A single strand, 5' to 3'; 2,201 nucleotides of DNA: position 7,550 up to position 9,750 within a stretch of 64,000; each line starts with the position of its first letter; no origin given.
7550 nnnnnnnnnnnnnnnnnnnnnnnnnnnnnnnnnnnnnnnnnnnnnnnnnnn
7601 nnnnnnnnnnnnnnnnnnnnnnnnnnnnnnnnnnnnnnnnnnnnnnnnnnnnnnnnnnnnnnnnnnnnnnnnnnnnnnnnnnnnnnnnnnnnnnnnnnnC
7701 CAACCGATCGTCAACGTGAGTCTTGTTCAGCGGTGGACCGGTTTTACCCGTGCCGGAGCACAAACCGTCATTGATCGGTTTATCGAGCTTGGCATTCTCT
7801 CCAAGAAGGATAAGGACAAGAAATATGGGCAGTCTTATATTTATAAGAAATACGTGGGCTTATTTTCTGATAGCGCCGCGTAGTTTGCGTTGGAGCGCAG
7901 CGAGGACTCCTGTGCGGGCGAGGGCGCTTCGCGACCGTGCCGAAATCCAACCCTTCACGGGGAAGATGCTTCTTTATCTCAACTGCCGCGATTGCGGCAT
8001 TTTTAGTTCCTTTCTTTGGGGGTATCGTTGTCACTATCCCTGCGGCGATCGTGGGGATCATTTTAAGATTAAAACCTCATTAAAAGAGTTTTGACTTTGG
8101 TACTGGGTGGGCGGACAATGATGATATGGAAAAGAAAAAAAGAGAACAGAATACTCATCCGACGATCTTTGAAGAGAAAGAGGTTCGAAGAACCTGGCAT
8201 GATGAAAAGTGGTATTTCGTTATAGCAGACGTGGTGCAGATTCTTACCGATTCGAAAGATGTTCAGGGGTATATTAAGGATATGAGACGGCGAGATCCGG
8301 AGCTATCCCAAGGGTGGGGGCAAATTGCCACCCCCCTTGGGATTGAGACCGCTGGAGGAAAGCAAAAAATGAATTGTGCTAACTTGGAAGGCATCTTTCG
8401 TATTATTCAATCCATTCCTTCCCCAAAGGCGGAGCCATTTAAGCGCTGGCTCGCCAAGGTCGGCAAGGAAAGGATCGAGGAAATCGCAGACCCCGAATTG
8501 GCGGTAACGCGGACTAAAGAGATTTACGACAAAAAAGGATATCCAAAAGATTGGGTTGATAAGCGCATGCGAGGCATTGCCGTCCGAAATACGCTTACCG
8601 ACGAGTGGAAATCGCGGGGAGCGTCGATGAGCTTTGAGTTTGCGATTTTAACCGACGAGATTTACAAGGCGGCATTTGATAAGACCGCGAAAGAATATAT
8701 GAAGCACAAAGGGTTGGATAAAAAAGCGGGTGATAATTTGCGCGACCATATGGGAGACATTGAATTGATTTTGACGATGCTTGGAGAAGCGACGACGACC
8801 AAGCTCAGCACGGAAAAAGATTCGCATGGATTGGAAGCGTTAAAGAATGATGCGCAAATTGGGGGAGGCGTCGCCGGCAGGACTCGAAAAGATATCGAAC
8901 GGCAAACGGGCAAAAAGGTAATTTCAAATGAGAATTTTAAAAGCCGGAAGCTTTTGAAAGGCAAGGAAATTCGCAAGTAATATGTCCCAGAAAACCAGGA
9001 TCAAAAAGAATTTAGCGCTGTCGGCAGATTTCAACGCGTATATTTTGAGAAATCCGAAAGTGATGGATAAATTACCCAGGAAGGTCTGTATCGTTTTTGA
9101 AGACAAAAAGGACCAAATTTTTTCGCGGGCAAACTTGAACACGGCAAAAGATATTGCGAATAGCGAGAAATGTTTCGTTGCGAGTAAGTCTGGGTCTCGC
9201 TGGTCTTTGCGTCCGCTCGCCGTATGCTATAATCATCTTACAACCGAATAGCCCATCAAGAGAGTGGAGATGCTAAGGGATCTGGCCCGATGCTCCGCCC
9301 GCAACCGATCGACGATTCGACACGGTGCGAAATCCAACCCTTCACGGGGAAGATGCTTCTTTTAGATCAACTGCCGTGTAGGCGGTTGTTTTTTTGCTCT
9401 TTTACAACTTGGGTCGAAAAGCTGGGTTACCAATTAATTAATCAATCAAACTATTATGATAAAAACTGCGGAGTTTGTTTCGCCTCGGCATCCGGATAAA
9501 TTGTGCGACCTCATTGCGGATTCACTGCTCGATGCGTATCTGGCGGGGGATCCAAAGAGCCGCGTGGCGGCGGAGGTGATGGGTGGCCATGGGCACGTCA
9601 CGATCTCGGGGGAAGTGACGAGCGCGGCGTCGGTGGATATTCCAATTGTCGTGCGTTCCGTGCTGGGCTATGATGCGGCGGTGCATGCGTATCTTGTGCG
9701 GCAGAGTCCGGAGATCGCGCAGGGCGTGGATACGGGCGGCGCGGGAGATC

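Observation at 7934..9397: A 1.3-kb Bro-N antirepressor cassette inserted into the metK SAM-I riboswitch region, flanked by a 55-bp direct repeat of the riboswitch 3' half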

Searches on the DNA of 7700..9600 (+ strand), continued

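Call 58: search_with_rna_model(model_id=R1, sources=[window, L005, L006, L007, L008, L009, L010, L011, L012, L013, L014, L015, L016, L017, L018, L019, L020, L021, L022, L023, L024, L025, L026, L027, L028, L029, L030, L031, L032, L033, L034, L035, L036, L037, L038, L039, L040, L041, L042, L043, L044, L045, L046, L047, L048, L049, L050, L051, L052, L053, L054, L055, L056, L057, L058, L059, L060, L061, L062, L063, L064, L065, L066, L067, L068, L069, L070, L071, L072, L073, L074, L075, L076, L077, L078, L079, L080, L081, L082, L083, L084, L085, L086, L087, L088, L089, L090], max_evalue=0.01)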
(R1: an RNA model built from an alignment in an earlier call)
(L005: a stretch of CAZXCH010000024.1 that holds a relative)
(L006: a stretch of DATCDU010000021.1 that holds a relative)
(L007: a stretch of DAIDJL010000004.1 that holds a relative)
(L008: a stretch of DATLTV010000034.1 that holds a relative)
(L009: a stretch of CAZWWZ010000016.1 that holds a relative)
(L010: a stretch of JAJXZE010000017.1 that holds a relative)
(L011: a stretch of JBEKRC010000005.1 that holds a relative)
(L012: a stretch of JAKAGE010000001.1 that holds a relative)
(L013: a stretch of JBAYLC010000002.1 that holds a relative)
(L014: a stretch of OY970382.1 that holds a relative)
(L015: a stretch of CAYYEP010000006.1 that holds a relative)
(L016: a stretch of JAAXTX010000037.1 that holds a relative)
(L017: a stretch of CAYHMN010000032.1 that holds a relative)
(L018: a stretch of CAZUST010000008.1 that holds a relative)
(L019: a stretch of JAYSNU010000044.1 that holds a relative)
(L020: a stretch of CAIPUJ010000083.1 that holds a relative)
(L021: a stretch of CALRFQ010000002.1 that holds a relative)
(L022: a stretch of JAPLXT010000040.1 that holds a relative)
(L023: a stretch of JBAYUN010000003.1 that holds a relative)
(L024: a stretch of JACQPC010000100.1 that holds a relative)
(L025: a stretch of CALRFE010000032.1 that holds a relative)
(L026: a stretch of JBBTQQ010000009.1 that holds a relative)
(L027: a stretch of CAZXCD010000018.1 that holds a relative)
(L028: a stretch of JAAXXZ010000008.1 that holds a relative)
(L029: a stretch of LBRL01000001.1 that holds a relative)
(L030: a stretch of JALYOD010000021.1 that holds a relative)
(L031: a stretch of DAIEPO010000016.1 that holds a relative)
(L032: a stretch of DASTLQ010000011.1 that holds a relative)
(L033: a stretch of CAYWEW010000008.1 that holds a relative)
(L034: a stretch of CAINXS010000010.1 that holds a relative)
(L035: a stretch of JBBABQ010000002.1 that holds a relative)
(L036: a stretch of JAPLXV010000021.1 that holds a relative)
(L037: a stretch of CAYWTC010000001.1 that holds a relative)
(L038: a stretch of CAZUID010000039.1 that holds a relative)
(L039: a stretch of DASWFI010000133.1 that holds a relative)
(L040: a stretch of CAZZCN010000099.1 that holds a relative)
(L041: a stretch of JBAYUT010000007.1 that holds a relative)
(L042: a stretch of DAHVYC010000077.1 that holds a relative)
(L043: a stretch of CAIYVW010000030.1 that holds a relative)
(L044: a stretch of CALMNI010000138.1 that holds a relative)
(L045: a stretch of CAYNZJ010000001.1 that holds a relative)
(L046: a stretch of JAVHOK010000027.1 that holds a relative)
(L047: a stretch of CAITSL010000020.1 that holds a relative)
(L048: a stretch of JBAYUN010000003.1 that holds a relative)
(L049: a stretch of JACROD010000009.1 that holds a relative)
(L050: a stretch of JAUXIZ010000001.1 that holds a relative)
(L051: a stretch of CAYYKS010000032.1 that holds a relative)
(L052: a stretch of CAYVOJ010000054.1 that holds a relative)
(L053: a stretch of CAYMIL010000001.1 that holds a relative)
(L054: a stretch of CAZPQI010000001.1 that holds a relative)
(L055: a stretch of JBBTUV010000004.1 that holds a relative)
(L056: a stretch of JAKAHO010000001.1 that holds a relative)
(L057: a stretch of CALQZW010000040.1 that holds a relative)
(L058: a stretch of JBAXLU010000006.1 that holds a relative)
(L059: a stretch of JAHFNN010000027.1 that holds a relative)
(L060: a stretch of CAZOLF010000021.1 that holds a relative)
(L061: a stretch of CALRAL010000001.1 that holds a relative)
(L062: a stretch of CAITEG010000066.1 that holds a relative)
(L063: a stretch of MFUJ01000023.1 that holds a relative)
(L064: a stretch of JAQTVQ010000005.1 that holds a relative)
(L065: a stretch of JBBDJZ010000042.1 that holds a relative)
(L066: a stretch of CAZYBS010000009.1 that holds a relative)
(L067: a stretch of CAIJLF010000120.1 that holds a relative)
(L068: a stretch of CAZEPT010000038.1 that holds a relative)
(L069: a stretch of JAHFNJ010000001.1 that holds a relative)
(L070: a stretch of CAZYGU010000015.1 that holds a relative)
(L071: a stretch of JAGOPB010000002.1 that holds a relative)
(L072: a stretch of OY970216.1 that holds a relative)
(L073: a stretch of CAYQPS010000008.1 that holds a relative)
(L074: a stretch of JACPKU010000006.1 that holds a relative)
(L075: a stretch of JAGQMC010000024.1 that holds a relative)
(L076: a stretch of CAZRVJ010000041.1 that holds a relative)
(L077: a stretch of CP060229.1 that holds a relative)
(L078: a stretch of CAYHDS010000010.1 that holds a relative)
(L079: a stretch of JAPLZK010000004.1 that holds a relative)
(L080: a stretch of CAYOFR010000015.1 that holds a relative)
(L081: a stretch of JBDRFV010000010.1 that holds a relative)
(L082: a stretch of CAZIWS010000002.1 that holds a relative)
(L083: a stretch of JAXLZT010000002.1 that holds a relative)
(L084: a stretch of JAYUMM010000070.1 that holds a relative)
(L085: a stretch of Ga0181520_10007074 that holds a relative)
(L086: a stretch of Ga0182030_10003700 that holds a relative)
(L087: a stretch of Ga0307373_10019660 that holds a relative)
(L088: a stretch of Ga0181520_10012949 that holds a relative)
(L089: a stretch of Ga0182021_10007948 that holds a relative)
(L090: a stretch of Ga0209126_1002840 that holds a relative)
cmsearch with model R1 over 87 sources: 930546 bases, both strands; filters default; matches with E-value up to 0.01: 65.
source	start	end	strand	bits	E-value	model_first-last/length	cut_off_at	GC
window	9250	9357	+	102.8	1.5e-28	1-102/102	no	0.58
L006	5759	5866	+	102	2.7e-28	1-102/102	no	0.56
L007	5777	5884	+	102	2.7e-28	1-102/102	no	0.56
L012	5812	5919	+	101.8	3.2e-28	1-102/102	no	0.6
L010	5096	5204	+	93.6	1e-25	1-102/102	no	0.56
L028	5849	5949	+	93.6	1e-25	1-102/102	no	0.56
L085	5782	5889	+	91.8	3.6e-25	1-102/102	no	0.62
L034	5847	5948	+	91.5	4.6e-25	1-102/102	no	0.55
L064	5820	5920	+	90.7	8.1e-25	1-102/102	no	0.49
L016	1864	1967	+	88.2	4.5e-24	1-102/102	no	0.53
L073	5862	5957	+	87.9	5.8e-24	1-102/102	no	0.51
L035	5806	5908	+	86.4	1.6e-23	1-102/102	no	0.57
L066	5847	5945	+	85.8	2.5e-23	1-102/102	no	0.49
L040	995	1099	+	84.1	8.5e-23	1-102/102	no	0.53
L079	5842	5938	+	83.5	1.2e-22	1-102/102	no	0.57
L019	3552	3650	+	83.3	1.4e-22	1-102/102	no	0.46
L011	5795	5909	+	78.8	3.5e-21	1-102/102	no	0.58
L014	5799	5913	+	77.1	1.2e-20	1-102/102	no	0.6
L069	5837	5940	+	76.4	1.9e-20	1-102/102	no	0.46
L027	5843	5951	+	75.5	3.5e-20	1-102/102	no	0.44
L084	1390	1489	+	74.7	6.4e-20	1-102/102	no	0.51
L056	5814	5920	+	73.8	1.2e-19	1-102/102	no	0.56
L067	2163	2259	+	73.5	1.5e-19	1-102/102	no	0.45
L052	565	661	+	73.4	1.6e-19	1-102/102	no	0.51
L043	3772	3881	+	73.3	1.7e-19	1-102/102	no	0.44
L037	5841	5937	+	72.8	2.4e-19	1-102/102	no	0.48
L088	365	462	+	72.8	2.5e-19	1-102/102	no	0.54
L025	4905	5008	+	71.2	7.3e-19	1-102/102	no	0.51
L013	5811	5909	+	68.6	4.9e-18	1-102/102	no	0.57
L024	5540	5637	+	68.4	5.3e-18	1-102/102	no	0.49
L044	2763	2865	+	67.2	1.3e-17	1-102/102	no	0.53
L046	5833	5930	+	67.2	1.3e-17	1-102/102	no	0.46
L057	1824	1937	+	66.9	1.6e-17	1-102/102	no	0.54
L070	5852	5954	+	66.8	1.7e-17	1-102/102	no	0.5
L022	977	1083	+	66.1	2.8e-17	1-102/102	no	0.47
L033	5825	5939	+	66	2.9e-17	1-102/102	no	0.41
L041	5837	5938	+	65.9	3.2e-17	1-102/102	no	0.57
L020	2216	2326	+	65.5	4.1e-17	1-102/102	no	0.44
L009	5824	5920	+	65.1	5.6e-17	1-102/102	no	0.53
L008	2317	2412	+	64.9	6.5e-17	1-102/102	no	0.61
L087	601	696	+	64.9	6.5e-17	1-102/102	no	0.61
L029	5776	5904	+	64.1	1.1e-16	1-102/102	no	0.48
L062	587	690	+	63.2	2.2e-16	1-102/102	no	0.45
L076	2362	2473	+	62.6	3.1e-16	1-102/102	no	0.4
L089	5650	5754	+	61.8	5.6e-16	1-102/102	no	0.6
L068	3330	3442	+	60.2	1.8e-15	1-102/102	no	0.51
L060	4977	5077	+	60.1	1.8e-15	1-102/102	no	0.45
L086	4172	4268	+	59.8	2.4e-15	1-102/102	no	0.53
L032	5812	5932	+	59.6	2.6e-15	1-102/102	no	0.45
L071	1657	1756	+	59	4e-15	1-102/102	no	0.42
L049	855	971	+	58.8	4.6e-15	1-102/102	no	0.54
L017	4189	4288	+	56.1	3.2e-14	1-102/102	no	0.41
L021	5845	5947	+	54.3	1.2e-13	1-102/102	no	0.41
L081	5769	5907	+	53.4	2.2e-13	1-102/102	no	0.47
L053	5851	5944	+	53.2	2.5e-13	1-102/102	no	0.45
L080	5851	5944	+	52.9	3.1e-13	1-102/102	no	0.46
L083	5851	5944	+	52.9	3.1e-13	1-102/102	no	0.46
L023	5807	5934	+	52.8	3.4e-13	1-102/102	no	0.38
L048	5835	5938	+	52.4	4.3e-13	1-102/102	no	0.43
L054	5843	5945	+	51.8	6.8e-13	1-102/102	no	0.41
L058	5702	5805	+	51.7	7.1e-13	1-102/102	no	0.41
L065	5421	5510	+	48.1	8.8e-12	1-102/102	no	0.52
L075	5779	5923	+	45.9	4.3e-11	1-102/102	no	0.48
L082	5819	5930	+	35.9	5e-08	1-102/102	no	0.38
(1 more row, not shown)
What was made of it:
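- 9250..9357 (+): Intact SAM-I aptamer. Lineage model 102.8 bits (call 58).
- On SAM-I riboswitch (RF00162), copy at 9250-9357: The lineage-specific model gives 102.8 bits (call 58).
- Checked: A lineage model scores it at 102.8 bits (call 58).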

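Call 59: search_with_rna_model(model_id=R1, sources=[L091, L092, L093, L094, L095, L096, L097, L098, L099, L100, L101, L102, L103, L104, L105, L106, L107, L108, L109, L110, L111, L112, L113, L114, L115, L116, L117, L118, L119, L120, L121, L122, L123, L124, L125, L126, L127, L128, L129, L130, L131, L132, L133, L134, L135, L136, L137, L138, L139, L140, L141, L142, L143, L144, L145, L146, L147, L148, L149, L150, L151, L152, L153, L154, L155, L156, L157, L158, L159, L160, L161, L162, L163, L164, L165, L166, L167, L168, L169, L170, L171, L172, L173], max_evalue=0.01)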
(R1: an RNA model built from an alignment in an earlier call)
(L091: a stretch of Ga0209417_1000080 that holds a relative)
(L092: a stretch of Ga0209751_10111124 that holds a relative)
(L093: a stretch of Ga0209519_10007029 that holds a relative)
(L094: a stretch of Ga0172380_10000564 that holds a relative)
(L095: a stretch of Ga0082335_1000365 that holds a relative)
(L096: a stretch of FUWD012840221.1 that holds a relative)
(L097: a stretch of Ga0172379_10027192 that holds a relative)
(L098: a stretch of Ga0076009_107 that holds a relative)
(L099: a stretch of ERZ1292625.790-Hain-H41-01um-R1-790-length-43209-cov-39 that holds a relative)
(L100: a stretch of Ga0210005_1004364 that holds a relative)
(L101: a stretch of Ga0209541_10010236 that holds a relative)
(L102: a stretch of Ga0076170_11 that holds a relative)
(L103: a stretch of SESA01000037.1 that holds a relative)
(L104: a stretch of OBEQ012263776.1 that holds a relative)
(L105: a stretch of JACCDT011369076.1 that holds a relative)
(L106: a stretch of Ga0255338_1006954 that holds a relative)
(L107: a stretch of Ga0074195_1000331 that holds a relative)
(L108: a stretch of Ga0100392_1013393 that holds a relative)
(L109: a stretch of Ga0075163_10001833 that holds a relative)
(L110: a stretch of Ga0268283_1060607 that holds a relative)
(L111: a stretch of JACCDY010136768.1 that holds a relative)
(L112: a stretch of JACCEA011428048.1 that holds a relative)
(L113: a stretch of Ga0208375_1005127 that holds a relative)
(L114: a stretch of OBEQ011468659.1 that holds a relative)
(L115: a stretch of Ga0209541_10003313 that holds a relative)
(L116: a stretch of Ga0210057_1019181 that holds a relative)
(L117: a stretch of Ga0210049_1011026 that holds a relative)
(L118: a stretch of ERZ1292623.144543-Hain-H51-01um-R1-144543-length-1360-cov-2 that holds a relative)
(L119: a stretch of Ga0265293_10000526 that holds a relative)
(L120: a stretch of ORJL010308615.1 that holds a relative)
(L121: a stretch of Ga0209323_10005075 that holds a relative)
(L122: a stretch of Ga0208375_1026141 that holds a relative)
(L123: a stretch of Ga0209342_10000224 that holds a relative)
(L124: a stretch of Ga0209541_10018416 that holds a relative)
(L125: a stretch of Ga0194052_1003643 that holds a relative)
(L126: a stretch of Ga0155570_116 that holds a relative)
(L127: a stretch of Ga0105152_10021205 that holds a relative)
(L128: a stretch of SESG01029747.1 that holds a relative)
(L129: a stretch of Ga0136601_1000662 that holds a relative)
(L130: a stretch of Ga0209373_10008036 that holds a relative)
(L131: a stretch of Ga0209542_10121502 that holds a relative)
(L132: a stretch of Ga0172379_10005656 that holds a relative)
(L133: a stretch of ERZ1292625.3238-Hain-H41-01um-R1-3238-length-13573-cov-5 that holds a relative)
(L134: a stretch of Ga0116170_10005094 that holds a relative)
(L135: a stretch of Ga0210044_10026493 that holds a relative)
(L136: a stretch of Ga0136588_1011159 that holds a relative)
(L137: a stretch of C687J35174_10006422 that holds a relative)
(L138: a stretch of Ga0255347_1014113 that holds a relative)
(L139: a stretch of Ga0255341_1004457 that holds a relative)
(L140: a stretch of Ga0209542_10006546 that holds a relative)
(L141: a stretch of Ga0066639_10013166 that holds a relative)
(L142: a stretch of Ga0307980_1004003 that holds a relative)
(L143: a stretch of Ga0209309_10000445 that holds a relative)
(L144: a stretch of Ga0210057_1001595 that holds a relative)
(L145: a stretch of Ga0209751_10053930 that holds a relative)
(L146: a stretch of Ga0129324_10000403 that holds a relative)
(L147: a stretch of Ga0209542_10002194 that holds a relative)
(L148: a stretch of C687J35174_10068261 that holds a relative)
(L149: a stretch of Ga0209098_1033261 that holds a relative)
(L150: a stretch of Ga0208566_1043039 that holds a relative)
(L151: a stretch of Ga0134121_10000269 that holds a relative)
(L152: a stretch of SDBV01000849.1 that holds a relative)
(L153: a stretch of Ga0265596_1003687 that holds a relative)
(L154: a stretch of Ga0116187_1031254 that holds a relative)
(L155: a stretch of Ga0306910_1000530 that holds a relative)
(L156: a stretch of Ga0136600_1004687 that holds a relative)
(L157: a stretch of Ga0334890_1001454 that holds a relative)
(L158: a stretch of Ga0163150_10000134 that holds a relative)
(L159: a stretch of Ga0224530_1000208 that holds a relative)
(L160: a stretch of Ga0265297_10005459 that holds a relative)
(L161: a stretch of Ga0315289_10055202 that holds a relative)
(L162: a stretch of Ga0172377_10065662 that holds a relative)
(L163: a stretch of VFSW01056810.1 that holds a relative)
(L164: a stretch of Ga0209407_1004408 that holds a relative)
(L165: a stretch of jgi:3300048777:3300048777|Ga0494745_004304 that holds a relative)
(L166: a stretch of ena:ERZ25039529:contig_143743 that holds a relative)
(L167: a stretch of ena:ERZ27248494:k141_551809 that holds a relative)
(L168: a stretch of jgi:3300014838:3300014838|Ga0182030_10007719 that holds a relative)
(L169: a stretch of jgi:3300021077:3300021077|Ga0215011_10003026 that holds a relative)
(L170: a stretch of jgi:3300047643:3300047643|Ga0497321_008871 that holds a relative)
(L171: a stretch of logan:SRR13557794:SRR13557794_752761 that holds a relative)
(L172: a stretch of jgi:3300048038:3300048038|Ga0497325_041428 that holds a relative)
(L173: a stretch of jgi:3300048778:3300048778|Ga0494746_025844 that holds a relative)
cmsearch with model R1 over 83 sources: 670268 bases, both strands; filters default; matches with E-value up to 0.01: 68.
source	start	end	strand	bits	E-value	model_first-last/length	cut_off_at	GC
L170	145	252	+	103.1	8.6e-29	1-102/102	no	0.56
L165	46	153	+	102.8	1.1e-28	1-102/102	no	0.58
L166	8673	8780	+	102.8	1.1e-28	1-102/102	no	0.58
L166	10848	10955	+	102.8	1.1e-28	1-102/102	no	0.58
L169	1306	1413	+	102.8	1.1e-28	1-102/102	no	0.58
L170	1331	1438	+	102.8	1.1e-28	1-102/102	no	0.58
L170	2718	2825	+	102.8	1.1e-28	1-102/102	no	0.58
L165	1441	1548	+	101.1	3.7e-28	1-102/102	no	0.56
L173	1693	1800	+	101.1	3.7e-28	1-102/102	no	0.56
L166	9750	9857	+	98.4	2.4e-27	1-102/102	no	0.57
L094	5802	5902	+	94.3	4.4e-26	1-102/102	no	0.56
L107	5827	5923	+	91.3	3.6e-25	1-102/102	no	0.55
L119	5820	5920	+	89.7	1.2e-24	1-102/102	no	0.5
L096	473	576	+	89.2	1.7e-24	1-102/102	no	0.55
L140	5849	5949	+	83.8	7.2e-23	1-102/102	no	0.45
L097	821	919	+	80.4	8.4e-22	1-102/102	no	0.49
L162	2194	2301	+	79.2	1.9e-21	1-102/102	no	0.47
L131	772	881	+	78.3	3.5e-21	1-102/102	no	0.45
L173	302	405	+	76.4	1.4e-20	1-102/102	no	0.55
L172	1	88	+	76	1.8e-20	15-102/102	5'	0.59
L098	5843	5951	+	75.5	2.5e-20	1-102/102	no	0.44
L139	5828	5921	+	74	7.6e-20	1-102/102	no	0.49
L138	3688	3781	+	73.3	1.2e-19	1-102/102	no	0.5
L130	822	915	+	73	1.5e-19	1-102/102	no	0.45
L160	5832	5940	+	72.5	2.2e-19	1-102/102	no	0.48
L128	3799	3896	+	72.5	2.2e-19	1-102/102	no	0.44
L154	334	442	+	72.2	2.7e-19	1-102/102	no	0.47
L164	962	1071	+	71.2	5.6e-19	1-102/102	no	0.48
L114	5837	5950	+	70.8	7.3e-19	1-102/102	no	0.52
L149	1732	1836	+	69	2.5e-18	1-102/102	no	0.48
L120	186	287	+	68.7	3.1e-18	1-102/102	no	0.53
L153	2635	2744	+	68.6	3.4e-18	1-102/102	no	0.45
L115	5096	5225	+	68.1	4.9e-18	1-102/102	no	0.46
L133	2064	2177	+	66.6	1.4e-17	1-102/102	no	0.46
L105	5825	5939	+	66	2.1e-17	1-102/102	no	0.41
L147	5825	5941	+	65.8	2.4e-17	1-102/102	no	0.48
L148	181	297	+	65.8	2.4e-17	1-102/102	no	0.48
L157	5807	5914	+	65.6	2.8e-17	1-102/102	no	0.44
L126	5849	5958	+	65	4.2e-17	1-102/102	no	0.54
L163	1294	1399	+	65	4.2e-17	1-102/102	no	0.53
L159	5067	5163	+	64.9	4.7e-17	1-102/102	no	0.51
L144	5724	5820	+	64.9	4.7e-17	1-102/102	no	0.47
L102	5776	5904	+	64.1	8.2e-17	1-102/102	no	0.48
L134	2280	2391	+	62.6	2.3e-16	1-102/102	no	0.4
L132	5830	5961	+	61.4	5.3e-16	1-102/102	no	0.52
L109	586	680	+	60.8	8.2e-16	1-102/102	no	0.54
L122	557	655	+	56.9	1.3e-14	1-102/102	no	0.42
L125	3698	3803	+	55.9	2.6e-14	1-102/102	no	0.42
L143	5828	5935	+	55.8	2.8e-14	1-102/102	no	0.47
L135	1012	1127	+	54.2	8.6e-14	1-102/102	no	0.48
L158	2238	2361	+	53.8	1.2e-13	1-102/102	no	0.47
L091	5836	5941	+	53.8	1.2e-13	1-102/102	no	0.39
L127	106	243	+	53.6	1.3e-13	1-102/102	no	0.5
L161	3356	3466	+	52.7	2.6e-13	1-102/102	no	0.48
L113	5831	5935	+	51.5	5.7e-13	1-102/102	no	0.42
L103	2430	2595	+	47.7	8.6e-12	1-102/102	no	0.48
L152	5879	5982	+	45.5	4.2e-11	1-102/102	no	0.43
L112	165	253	+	44.8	6.6e-11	1-102/102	no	0.46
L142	825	936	+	44.6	7.5e-11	1-102/102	no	0.46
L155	373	503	+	39.6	2.7e-09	1-102/102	no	0.5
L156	3085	3215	+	39.6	2.7e-09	1-102/102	no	0.5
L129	4942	5083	+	37.6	1.1e-08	1-102/102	no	0.45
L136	393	519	+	37.4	1.2e-08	1-102/102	no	0.46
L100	2378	2514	+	31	1.2e-06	1-102/102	no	0.5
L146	5802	5929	+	29.5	3.2e-06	1-102/102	no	0.46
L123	1702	1828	+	29.3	3.8e-06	1-102/102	no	0.53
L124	3839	3943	+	21.5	0.00096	1-102/102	no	0.53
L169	1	26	+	21.1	0.0012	77-102/102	5'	0.54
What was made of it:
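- About 118 other Patescibacteria metK loci have exactly one aptamer within ±6 kb (calls 58 and 59).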
